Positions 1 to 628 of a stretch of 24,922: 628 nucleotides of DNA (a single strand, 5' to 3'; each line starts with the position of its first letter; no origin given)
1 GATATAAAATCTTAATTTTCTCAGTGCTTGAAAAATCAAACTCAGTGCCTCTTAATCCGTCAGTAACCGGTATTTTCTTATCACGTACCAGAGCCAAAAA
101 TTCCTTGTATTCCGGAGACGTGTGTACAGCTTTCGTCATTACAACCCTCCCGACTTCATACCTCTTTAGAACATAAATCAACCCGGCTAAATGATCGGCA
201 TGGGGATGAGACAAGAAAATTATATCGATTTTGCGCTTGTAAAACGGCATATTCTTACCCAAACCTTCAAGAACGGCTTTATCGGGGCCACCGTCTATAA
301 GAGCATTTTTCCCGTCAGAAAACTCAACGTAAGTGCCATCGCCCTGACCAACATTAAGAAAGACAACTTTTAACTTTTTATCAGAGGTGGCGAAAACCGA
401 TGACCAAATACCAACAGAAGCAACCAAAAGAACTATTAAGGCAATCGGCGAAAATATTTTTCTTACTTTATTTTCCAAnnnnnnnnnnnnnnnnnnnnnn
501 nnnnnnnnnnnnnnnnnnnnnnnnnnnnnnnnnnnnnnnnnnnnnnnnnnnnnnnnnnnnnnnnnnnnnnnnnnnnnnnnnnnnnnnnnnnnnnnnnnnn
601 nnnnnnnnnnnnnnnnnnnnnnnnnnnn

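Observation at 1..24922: One locus combining a retractile pilus, DNA uptake, lectin-bearing pilins and a dedicated glycosylation pathway, in a probable Patescibacteria (CPR) genome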

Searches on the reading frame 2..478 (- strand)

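Call 3: search_protein_families(library=pfam, proteins=[window:2-478:-], max_evalue=0.01)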
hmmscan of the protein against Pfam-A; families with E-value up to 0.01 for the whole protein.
window:2-478:- (159 aa): 3 families
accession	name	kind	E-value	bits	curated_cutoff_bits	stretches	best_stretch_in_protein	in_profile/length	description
PF00753.33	Lactamase_B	-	7.9e-10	39.4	22.7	1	43-135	3-95/196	Metallo-beta-lactamase superfamily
PF12706.13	Lactamase_B_2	-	1.8e-06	28.2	27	1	58-118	2-66/200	Beta-lactamase superfamily domain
PF16661.11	Lactamase_B_6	-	0.0012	18.6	27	1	56-108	6-60/193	Metallo-beta-lactamase superfamily domain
